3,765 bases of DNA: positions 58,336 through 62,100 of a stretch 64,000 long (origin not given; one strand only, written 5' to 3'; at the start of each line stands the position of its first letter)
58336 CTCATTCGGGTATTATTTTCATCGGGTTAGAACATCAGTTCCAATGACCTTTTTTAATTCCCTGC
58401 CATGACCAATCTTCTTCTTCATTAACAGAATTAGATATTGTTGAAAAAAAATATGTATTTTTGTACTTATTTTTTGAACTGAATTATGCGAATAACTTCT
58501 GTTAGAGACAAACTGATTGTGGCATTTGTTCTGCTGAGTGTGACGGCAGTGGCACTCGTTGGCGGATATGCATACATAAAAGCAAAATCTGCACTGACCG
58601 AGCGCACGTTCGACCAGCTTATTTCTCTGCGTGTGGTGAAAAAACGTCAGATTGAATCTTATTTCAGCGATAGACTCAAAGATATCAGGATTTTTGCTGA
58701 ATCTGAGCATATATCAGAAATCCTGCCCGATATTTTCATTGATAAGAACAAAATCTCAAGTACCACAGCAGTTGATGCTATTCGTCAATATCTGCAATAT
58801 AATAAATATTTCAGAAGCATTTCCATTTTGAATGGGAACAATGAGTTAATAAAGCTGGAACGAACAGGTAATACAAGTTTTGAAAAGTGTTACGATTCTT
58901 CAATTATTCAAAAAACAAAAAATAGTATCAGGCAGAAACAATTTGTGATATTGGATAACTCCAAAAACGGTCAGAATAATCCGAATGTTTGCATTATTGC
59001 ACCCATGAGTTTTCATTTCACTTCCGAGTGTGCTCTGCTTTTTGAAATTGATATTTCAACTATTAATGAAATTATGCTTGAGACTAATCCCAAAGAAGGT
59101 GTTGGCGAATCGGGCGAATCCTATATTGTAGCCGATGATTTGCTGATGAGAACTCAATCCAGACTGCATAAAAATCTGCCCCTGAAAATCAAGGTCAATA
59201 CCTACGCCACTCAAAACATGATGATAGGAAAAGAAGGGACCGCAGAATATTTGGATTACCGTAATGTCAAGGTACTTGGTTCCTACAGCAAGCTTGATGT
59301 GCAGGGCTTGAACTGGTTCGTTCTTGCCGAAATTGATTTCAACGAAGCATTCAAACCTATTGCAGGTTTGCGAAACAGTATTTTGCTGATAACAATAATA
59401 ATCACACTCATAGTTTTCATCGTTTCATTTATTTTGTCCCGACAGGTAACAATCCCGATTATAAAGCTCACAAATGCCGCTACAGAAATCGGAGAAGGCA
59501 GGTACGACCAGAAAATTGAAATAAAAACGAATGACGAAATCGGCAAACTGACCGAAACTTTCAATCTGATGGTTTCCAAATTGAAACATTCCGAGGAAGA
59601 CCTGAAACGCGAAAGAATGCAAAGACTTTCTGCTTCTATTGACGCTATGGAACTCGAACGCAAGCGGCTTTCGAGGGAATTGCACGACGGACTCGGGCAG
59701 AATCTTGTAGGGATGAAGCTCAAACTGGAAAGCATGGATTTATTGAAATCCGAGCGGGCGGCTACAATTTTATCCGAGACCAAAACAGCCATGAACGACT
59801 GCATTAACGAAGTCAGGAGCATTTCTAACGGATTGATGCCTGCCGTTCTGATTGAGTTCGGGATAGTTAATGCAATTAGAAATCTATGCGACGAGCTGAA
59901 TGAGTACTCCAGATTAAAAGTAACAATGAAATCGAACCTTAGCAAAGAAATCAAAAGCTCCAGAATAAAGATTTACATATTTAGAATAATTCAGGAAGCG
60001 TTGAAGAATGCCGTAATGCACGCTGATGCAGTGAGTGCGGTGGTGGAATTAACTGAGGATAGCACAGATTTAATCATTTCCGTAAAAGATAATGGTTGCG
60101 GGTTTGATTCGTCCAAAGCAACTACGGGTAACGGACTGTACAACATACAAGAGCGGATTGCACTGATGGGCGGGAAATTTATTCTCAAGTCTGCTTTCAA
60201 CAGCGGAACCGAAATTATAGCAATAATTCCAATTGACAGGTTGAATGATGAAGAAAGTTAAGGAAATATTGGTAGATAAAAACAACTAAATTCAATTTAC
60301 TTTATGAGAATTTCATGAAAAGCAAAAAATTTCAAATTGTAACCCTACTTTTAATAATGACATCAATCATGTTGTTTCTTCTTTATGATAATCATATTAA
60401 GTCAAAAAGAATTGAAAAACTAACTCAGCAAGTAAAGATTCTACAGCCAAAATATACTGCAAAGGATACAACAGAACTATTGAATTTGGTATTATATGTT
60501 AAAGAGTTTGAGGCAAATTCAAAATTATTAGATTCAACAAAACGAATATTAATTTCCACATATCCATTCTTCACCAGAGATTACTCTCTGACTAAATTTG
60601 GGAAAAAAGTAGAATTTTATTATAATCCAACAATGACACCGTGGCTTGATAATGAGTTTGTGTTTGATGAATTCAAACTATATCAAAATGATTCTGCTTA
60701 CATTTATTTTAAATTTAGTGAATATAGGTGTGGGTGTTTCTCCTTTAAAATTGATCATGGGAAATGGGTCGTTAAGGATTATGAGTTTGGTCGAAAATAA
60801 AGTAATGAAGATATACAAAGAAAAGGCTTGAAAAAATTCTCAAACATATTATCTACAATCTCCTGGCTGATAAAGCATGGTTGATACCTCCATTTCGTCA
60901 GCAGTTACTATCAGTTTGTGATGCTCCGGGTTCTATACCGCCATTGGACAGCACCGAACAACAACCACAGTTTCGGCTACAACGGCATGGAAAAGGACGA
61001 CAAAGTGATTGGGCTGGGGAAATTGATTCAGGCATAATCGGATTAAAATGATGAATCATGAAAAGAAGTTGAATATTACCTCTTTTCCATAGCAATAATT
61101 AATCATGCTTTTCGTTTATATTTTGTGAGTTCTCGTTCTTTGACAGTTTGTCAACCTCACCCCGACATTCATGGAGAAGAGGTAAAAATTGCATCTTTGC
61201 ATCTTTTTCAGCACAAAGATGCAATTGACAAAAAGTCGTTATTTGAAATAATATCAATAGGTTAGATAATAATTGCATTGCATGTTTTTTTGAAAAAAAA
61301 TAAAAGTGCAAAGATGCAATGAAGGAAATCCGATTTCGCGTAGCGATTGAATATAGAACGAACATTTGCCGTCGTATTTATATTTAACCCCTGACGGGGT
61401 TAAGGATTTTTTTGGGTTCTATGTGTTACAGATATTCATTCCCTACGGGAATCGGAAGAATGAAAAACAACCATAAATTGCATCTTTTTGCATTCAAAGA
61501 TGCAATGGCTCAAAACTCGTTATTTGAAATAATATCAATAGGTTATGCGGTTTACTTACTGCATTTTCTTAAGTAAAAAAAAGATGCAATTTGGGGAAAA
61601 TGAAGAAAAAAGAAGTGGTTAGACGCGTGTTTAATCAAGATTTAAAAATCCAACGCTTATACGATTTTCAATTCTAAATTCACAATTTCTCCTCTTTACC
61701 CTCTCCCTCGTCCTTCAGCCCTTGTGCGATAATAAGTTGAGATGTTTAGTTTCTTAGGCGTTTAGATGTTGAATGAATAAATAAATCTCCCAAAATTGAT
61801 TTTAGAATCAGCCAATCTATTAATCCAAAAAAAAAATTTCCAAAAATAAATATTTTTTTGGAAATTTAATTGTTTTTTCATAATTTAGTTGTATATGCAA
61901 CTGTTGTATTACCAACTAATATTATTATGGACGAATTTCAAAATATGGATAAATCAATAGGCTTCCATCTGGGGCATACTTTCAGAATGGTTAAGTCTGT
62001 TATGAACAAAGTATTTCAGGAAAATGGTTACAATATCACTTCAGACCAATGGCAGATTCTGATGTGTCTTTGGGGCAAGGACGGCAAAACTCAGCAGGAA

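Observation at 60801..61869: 1.07-kb gene-free region upstream of marR–tolC–MFP holds a second, diverged pair of the same structured repeat, with compensatory changes in its palindromes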

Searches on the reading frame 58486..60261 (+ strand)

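Call 22: search_protein_families(library=pfam, proteins=[window:58486-60261:+])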
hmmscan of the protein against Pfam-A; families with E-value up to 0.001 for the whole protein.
window:58486-60261:+ (591 aa): 4 families
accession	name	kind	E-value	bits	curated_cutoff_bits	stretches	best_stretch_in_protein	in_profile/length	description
PF07730.19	HisKA_3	-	1.7e-13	51.3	24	1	391-454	1-67/68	Histidine kinase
PF00672.30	HAMP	-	1.1e-11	45.3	25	1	317-367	2-52/53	HAMP domain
PF02518.31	HATPase_c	-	4.7e-10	40.3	26.4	1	498-583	6-109/111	Histidine kinase-, DNA gyrase B-, and HSP90-like ATPase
PF02743.24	dCache_1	-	1e-05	25.7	45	1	52-279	18-237/240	Cache domain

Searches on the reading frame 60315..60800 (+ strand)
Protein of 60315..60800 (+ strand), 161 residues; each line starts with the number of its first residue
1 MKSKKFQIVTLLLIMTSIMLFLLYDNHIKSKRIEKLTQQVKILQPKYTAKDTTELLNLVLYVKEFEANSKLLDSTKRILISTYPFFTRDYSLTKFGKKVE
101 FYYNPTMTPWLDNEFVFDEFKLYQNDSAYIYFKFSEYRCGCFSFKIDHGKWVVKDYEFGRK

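Call 15: find_encoding_contigs(protein=window:60315-60800:+, flank=10000, max_places=10)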
Protein window:60315-60800:+ (161 aa): 4 contigs read that carry it; 4 places shown.
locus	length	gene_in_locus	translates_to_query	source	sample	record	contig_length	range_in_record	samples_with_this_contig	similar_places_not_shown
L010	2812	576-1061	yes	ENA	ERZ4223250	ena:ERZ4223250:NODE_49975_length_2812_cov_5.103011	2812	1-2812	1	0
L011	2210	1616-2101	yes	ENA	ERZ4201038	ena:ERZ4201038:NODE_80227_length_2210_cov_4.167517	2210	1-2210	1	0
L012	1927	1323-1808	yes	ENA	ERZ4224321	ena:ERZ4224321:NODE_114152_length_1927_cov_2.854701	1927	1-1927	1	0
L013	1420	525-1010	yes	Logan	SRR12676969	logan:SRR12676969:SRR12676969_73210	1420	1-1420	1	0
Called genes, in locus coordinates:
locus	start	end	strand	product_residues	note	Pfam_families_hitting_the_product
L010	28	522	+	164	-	PF02518:HATPase_c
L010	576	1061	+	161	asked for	-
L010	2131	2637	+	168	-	PF22381:Staph_reg_Sar_Rot, PF01047:MarR, PF12802:MarR_2 (weak)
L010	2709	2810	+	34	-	?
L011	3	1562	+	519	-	?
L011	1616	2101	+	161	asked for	-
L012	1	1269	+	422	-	?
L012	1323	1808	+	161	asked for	-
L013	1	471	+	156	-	?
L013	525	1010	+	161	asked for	-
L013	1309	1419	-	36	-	?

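Call 22: search_protein_families(library=pfam, proteins=[window:60315-60800:+])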
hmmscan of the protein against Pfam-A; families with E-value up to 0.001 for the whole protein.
window:60315-60800:+ (161 aa): 0 families

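Call 51: search_protein_families(library=pfam, proteins=[window:60315-60800:+], max_evalue=10)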
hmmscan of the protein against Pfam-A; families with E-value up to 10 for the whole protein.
window:60315-60800:+ (161 aa): 2 families
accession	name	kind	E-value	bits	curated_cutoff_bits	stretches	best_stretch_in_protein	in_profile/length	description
PF02096.25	60KD_IMP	-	0.037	14.5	35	1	7-51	4-48/163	60Kd inner membrane protein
PF23488.1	YKL065W-A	-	2.7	8.6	27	1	11-41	41-71/73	YKL065W-A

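Call 52: search_protein_families(library=ncbifam, proteins=[window:60315-60800:+], max_evalue=10)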
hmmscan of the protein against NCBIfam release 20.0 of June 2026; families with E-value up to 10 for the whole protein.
window:60315-60800:+ (161 aa): 1 family
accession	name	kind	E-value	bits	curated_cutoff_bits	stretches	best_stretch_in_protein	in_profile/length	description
NF046012.1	adhes_ESA_00282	equivalog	0.036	13.8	100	1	1-74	1-74/167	ESA_00282 family adhesion-associated protein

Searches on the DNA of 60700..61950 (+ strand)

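Call 9: search_rna_families(source=window, start=60700, end=61950, threshold=evalue, max_evalue=10)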
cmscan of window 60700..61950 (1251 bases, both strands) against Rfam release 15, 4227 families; matches with E-value up to 10: 14.
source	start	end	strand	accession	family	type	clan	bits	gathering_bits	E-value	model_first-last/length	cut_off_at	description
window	61066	61226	+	RF02528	SSRC41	Gene; sRNA;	-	20.8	60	9.6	1-111/111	no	Streptococcus sRNA SSRC41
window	61187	61226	-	RF04242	mir-5595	Gene; miRNA;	-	20.1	100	0.7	18-55/72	no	mir-5595 microRNA precursor family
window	61456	61570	+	RF00616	LhrC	Gene; sRNA;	CL00114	18.9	110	6.8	1-111/111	no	Listeria LhrC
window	61190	61318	-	RF03940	MIR9563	Gene; miRNA;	-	18.7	90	1.9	1-127/127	no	MIR9563 microRNA precursor family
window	61756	61807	+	RF00538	snoCD11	Gene; snRNA; snoRNA; CD-box;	-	18.6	60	2.4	1-75/75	no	Small nucleolar RNA CD11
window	61274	61323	+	RF00932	mir-471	Gene; miRNA;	-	17.6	80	2.2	1-66/66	no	mir-471 microRNA precursor family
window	61380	61416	-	RF01343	CRISPR-DR33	Gene; CRISPR;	-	17.1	39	2.2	1-37/37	no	CRISPR RNA direct repeat element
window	61041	61104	+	RF01156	SNORD123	Gene; snRNA; snoRNA; CD-box;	-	16.4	45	6.6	1-70/70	no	Small nucleolar RNA SNORD123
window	61187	61226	+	RF04242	mir-5595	Gene; miRNA;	-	16.1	100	8.6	18-55/72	no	mir-5595 microRNA precursor family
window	61429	61538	+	RF02756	ES239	Gene; sRNA;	-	16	62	5.2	1-123/123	no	ES239 sRNA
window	61831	61873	-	RF00697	mir-186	Gene; miRNA;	-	16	70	9.1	1-82/82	no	mir-186 microRNA precursor family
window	61006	61101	+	RF00681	mir-198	Gene; miRNA;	-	15.9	70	8.2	1-62/62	no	mir-198 microRNA precursor family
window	61386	61403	+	RF01108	BMV3_UPD-PK1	Cis-reg;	-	15.8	38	5.1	2-19/26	no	Pseudoknot of upstream pseudoknot domain (UPD) of the 3'UTR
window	61520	61606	+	RF01506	Afu_294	Gene; snRNA; snoRNA; CD-box;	-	13.9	43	9.7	1-83/83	no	A. fumigatus snoRNA Afu_294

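Call 85: search_dna_similar(query=window:61055-61480:+, collection=plasmids, mode=distant, max_evalue=0.001, max_rows=10)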
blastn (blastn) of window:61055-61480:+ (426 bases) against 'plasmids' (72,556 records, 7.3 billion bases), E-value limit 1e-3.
No match.

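Call 86: search_dna_similar(query=window:61055-61480:+, collection=phages, mode=distant, max_evalue=0.001, max_rows=10)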
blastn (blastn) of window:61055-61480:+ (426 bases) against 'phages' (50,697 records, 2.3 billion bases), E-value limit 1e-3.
No match.

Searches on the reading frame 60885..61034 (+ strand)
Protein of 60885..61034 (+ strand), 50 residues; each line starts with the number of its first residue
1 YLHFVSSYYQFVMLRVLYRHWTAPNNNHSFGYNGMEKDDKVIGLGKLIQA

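Call 87: search_protein_representatives(protein=window:60885-61034:+)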
Query: 50 residues. Proteins with E-value up to 0.001 (for the whole library): 9; up to 1e-10: 0; up to 1e-30: 0. The best 9 are listed.
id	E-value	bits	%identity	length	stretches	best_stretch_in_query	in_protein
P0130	8.8e-07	44.5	61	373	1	2-46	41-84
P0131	1.2e-06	44.0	30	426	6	15-42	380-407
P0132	5.5e-06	42.0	43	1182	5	13-34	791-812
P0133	1.3e-05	40.9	40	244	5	6-29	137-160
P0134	3.6e-05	39.5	-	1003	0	-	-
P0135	4.2e-05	39.2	46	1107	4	12-40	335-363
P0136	4.3e-05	39.2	59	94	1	2-41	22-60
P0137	1.2e-04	37.9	54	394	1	6-47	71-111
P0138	2.1e-04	37.1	53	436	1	5-48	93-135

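Call 88: search_protein_families(library=pfam, proteins=[P0130, P0137, P0138, P0136, P0132, P0135, P0131], max_evalue=0.01)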
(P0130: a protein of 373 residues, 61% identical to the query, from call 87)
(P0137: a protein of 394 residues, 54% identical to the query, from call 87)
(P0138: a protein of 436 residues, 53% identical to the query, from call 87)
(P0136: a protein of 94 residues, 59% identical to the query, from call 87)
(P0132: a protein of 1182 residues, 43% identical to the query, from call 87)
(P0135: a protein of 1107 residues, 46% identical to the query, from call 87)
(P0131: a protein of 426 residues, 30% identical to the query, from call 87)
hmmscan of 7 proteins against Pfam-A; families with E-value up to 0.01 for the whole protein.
P0130 (373 aa): 1 family
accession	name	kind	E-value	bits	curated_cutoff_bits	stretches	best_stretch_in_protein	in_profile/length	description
PF25107.1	VWA7_N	-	5.7e-05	23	27.5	1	163-248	21-106/230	VWA7 N-terminal domain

P0137 (394 aa): 0 families

P0138 (436 aa): 0 families

P0136 (94 aa): 0 families

P0132 (1182 aa): 2 families
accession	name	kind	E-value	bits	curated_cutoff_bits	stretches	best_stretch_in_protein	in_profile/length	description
PF09479.16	Flg_new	-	6.6e-134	436.6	27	8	176-242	2-65/65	Listeria-Bacteroides repeat domain (List_Bact_rpt)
PF07705.17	CARDB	-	8.7e-08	32.7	22.7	1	567-648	27-100/101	CARDB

P0135 (1107 aa): 3 families
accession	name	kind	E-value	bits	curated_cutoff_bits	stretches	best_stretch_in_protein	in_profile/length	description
PF09479.16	Flg_new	-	6.1e-125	407.9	27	9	200-268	1-65/65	Listeria-Bacteroides repeat domain (List_Bact_rpt)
PF18998.6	Flg_new_2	-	9e-24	83.7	23.6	4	423-494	1-71/73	Divergent InlB B-repeat domain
PF02571.20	CbiJ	-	0.0051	16.8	28.6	0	111-148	173-211/234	Precorrin-6x reductase CbiJ/CobK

P0131 (426 aa): 4 families
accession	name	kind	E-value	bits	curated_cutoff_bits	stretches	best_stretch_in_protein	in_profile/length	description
PF18885.6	DUF5648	-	3.4e-148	487.4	25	5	128-269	1-134/134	Domain of unknown function (DUF5648)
PF07705.17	CARDB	-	7.1e-10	39.4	22.7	1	13-114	13-100/101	CARDB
PF16835.10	SF3A2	-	1.3e-05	25.8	27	0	107-166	15-71/96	Pre-mRNA-splicing factor SF3a complex subunit 2 (Prp11)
PF15094.12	DUF4556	-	8e-05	23.1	27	0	185-231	36-81/105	Domain of unknown function (DUF4556), Ig-like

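Call 91: search_protein_families(library=ncbifam, proteins=[P0130, P0137, P0138], max_evalue=0.01)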
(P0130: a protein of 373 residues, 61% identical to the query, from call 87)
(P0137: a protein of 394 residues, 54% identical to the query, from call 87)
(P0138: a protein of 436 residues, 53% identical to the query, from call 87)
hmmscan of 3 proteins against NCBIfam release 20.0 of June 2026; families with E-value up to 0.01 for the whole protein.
P0130 (373 aa): 1 family
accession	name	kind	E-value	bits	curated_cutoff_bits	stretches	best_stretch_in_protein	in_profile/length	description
TIGR03696.1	Rhs_assc_core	domain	4.9e-15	55.8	32.5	1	47-131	1-75/76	RHS repeat-associated core domain-containing protein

P0137 (394 aa): 1 family
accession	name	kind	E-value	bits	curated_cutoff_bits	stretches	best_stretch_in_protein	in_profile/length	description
TIGR03696.1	Rhs_assc_core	domain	2.6e-10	40.6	32.5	1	73-157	1-75/76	RHS repeat-associated core domain-containing protein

P0138 (436 aa): 1 family
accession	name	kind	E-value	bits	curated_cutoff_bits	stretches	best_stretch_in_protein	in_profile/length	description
TIGR03696.1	Rhs_assc_core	domain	6.6e-12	45.8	32.5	1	96-180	1-75/76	RHS repeat-associated core domain-containing protein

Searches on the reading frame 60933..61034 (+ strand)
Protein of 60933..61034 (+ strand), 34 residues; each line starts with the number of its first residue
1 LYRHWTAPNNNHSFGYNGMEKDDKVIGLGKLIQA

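Call 51: search_protein_families(library=pfam, proteins=[window:60933-61034:+], max_evalue=10)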
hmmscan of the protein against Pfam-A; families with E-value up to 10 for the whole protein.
seq(34 aa): 0 families

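Call 52: search_protein_families(library=ncbifam, proteins=[window:60933-61034:+], max_evalue=10)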
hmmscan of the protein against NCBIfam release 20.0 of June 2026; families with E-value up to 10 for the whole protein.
seq(34 aa): 0 families
